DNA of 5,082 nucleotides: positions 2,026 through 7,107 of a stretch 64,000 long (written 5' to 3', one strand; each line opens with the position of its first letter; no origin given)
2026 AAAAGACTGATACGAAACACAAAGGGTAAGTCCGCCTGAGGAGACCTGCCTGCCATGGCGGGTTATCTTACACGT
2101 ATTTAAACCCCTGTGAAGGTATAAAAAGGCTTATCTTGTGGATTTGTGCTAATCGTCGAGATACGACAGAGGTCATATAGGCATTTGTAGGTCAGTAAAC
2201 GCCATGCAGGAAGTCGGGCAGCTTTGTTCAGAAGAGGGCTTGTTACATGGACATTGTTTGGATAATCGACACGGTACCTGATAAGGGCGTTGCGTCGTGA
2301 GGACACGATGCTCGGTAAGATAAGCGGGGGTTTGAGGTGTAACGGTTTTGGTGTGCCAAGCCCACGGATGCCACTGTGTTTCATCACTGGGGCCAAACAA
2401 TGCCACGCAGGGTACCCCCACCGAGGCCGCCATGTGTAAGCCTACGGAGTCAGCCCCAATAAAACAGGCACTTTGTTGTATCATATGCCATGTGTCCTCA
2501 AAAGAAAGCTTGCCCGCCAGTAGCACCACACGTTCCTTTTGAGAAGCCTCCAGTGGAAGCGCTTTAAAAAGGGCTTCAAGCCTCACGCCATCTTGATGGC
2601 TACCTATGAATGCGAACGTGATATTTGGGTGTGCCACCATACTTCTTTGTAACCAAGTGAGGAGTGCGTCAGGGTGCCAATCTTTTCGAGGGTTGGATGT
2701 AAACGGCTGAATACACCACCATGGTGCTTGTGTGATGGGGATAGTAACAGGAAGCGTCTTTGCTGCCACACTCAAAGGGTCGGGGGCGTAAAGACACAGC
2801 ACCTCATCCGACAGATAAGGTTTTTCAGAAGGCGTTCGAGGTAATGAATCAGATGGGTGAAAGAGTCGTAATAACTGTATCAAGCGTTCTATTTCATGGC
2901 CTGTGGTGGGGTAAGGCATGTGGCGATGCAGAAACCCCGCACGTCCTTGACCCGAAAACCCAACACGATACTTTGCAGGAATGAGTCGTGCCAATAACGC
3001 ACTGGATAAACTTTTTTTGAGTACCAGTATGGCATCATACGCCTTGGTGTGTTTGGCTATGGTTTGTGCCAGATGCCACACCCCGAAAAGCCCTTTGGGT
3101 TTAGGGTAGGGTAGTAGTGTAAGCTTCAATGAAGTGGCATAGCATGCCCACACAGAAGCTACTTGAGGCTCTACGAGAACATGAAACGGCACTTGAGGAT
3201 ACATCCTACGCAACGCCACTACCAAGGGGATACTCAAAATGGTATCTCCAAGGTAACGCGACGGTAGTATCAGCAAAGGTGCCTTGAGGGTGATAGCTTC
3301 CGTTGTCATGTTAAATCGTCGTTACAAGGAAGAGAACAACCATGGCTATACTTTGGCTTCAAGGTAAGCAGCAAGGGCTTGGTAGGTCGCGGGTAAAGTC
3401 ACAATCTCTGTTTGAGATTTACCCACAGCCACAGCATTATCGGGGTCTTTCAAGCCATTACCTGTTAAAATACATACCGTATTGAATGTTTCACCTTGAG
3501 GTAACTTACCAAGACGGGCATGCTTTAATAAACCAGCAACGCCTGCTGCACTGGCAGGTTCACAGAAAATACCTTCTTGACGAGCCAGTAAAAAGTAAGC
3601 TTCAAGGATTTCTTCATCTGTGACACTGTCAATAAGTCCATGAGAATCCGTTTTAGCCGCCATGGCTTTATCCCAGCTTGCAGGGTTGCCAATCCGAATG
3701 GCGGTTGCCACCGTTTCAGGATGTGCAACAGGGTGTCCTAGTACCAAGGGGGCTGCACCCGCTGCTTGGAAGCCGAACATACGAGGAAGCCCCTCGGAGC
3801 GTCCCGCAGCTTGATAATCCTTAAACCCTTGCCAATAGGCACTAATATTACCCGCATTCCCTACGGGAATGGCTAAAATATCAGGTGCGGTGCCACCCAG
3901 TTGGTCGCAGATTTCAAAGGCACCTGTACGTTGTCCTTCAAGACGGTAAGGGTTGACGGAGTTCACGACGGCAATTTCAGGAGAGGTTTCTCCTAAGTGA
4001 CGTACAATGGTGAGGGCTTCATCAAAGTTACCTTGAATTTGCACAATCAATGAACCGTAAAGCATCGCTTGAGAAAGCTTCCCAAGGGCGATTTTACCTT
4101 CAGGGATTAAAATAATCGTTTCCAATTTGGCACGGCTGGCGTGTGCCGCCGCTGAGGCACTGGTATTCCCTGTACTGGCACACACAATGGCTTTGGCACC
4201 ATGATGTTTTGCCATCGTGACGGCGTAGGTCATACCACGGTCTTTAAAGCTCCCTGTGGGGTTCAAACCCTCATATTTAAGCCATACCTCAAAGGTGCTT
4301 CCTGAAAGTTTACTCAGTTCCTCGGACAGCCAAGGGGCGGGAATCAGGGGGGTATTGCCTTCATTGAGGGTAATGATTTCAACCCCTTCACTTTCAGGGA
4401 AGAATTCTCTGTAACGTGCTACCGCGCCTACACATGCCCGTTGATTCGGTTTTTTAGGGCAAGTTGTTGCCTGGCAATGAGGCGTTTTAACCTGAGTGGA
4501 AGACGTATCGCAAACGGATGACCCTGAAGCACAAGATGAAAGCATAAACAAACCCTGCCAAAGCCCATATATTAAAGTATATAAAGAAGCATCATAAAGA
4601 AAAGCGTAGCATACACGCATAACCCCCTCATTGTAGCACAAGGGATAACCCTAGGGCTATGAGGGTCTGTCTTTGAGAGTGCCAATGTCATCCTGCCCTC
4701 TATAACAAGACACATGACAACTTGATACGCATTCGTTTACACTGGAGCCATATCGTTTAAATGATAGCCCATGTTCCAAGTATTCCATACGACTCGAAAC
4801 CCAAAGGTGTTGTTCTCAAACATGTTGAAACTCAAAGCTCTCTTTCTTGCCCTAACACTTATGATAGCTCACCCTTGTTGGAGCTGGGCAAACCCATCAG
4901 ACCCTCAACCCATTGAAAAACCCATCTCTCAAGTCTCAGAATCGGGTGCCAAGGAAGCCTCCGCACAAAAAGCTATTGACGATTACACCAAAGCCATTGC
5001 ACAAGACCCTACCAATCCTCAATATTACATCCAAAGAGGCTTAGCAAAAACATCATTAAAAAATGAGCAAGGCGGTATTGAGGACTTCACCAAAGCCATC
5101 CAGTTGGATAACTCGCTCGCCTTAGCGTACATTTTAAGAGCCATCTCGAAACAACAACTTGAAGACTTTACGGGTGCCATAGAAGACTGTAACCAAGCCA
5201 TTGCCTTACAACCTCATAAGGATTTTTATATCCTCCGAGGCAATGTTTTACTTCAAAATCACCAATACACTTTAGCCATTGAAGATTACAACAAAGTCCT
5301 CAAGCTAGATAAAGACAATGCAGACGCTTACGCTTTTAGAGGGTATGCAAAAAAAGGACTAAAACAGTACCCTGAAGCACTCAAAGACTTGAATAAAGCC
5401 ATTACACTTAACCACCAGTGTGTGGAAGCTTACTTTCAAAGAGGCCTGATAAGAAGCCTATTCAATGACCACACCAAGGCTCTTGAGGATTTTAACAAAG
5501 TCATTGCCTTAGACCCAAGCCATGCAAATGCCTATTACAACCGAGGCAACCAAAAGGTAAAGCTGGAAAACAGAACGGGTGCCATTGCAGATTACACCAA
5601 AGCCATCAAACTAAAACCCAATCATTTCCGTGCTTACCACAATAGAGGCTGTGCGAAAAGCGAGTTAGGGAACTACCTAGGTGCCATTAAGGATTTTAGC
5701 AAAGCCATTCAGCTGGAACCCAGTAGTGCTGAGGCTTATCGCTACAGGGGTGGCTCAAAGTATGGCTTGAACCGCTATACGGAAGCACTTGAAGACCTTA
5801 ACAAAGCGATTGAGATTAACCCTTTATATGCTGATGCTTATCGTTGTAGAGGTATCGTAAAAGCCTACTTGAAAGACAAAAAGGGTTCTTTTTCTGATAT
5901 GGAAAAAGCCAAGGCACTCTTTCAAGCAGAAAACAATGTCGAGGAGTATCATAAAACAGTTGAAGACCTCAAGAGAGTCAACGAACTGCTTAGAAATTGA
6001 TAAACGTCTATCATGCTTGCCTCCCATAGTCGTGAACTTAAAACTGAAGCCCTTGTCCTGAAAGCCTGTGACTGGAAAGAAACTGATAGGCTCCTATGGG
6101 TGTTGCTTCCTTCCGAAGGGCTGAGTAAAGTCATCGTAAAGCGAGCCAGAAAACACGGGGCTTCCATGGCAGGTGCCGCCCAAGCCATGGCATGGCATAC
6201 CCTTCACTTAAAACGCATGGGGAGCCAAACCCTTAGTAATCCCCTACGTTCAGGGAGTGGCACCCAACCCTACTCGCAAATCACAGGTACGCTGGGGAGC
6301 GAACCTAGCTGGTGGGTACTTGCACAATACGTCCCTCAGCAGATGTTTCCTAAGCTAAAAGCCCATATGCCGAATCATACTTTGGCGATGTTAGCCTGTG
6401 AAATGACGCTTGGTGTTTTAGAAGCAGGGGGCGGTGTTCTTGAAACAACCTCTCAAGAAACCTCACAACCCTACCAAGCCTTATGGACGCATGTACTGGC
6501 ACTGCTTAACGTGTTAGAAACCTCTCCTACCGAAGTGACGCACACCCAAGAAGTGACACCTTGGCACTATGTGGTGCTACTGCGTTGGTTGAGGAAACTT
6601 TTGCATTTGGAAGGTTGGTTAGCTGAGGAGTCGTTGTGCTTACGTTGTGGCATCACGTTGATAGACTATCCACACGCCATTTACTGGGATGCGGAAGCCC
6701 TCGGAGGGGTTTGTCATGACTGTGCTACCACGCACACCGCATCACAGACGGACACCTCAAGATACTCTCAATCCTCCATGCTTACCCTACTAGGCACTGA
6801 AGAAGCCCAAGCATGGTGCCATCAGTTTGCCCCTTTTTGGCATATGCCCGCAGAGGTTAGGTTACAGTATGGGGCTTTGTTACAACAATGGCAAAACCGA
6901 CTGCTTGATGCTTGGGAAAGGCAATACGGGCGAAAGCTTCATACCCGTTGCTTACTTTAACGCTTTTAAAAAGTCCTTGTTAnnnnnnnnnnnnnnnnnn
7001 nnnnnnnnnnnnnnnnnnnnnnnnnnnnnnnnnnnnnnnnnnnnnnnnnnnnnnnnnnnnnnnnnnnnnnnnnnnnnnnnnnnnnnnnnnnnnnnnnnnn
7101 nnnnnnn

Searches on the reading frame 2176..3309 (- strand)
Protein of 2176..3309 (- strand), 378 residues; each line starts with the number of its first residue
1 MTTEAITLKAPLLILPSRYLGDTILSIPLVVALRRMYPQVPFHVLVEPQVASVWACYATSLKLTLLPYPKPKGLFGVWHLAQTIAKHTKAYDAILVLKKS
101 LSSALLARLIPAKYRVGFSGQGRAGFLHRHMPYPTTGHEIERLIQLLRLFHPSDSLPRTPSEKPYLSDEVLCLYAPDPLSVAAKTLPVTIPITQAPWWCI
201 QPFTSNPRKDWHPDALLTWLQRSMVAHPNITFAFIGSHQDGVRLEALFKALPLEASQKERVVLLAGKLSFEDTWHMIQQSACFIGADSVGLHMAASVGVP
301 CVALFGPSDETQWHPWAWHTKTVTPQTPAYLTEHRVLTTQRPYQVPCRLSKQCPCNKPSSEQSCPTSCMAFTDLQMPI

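Call 38: search_protein_families(library=pfam, proteins=[window:2176-3309:-], max_evalue=0.00001)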
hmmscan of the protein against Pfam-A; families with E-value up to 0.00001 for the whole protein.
window:2176-3309:- (378 aa): 1 family
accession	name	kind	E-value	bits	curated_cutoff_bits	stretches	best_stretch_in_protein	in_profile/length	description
PF01075.23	Glyco_transf_9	-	1.5e-25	90.4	22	1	88-328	10-232/247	Glycosyltransferase family 9 (heptosyltransferase)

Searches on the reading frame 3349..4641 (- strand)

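Call 38: search_protein_families(library=pfam, proteins=[window:3349-4641:-], max_evalue=0.00001)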
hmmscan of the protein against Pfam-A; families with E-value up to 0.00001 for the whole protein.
window:3349-4641:- (431 aa): 1 family
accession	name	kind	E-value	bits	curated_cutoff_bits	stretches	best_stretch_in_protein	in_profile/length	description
PF00291.31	PALP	-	6.1e-68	229.8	35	1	90-394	1-295/295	Pyridoxal-phosphate dependent enzyme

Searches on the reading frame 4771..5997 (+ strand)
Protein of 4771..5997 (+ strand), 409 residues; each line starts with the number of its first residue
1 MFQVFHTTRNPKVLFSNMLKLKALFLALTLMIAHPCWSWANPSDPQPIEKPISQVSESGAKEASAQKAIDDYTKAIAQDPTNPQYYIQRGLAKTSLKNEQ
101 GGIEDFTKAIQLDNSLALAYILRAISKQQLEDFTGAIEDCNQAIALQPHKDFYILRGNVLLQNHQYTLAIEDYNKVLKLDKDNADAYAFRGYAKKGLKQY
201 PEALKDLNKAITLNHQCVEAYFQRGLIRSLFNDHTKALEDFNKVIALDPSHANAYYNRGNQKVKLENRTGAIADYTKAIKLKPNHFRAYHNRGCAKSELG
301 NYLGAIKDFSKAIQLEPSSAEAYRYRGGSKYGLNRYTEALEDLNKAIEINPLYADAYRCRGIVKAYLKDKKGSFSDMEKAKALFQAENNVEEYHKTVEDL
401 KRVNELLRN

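Call 38: search_protein_families(library=pfam, proteins=[window:4771-5997:+], max_evalue=0.00001)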
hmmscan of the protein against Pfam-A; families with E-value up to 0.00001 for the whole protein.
window:4771-5997:+ (409 aa): 15 families
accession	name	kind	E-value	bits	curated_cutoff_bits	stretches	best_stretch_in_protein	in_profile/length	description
PF00515.34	TPR_1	-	7.2e-56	184.3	27.8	3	287-318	2-33/34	Tetratricopeptide repeat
PF13414.12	TPR_11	-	1.6e-51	172.2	26.8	4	157-195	1-41/42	TPR repeat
PF07719.23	TPR_2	-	3.4e-46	152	27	0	287-318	2-33/34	Tetratricopeptide repeat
PF13181.12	TPR_8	-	2.8e-37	124.1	25.7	0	287-318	2-33/34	Tetratricopeptide repeat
PF13431.12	TPR_17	-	3.1e-28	96.1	24.4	0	275-306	2-33/34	Tetratricopeptide repeat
PF13371.12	TPR_9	-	1.3e-27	96.1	35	1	271-324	14-67/73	Tetratricopeptide repeat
PF13432.12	TPR_16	-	3.2e-25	88.6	32.7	1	292-351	3-62/65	Tetratricopeptide repeat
PF13428.12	TPR_14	-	6.4e-17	60.8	23.5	0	152-191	3-42/44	Tetratricopeptide repeat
PF13424.12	TPR_12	-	3.6e-13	50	30.1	0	287-349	4-74/77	Tetratricopeptide repeat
PF10516.15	SHNi-TPR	-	1e-12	47.8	21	0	153-179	4-30/38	SHNi-TPR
PF14559.12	TPR_19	-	1.4e-12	48.2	25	0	160-217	1-58/68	Tetratricopeptide repeat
PF13174.12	TPR_6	-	3.5e-07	30.9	26.3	0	219-250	1-32/33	Tetratricopeptide repeat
PF01239.28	PPTA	-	1.1e-06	28.5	29.5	0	236-259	3-26/32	Protein prenyltransferase alpha subunit repeat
PF25575.1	TPR_BSK1_C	-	3.6e-06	27.3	42.2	0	64-124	57-118/118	Serine/threonine-protein kinase BSK1-like, TPR repeats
PF23914.1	TPR_CcmH_CycH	-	5.6e-06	26.7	42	0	129-209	62-146/158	Cytochrome c-type biogenesis protein H TPR domain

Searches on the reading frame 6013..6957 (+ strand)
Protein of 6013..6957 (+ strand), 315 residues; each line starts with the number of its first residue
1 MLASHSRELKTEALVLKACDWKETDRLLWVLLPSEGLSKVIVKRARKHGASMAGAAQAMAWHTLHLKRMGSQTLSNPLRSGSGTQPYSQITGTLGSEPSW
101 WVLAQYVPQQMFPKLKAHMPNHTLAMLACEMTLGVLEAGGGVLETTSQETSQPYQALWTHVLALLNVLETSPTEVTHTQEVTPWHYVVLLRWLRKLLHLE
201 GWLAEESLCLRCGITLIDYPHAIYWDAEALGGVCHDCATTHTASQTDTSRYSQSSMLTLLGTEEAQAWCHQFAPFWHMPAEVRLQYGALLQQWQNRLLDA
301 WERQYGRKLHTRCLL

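Call 38: search_protein_families(library=pfam, proteins=[window:6013-6957:+], max_evalue=0.00001)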
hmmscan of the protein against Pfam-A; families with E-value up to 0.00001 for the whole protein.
window:6013-6957:+ (315 aa): 1 family
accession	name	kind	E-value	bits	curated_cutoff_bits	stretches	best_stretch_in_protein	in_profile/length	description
PF11967.14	RecO_N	-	6.6e-10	39.3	27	1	8-75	3-69/80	Recombination protein O N terminal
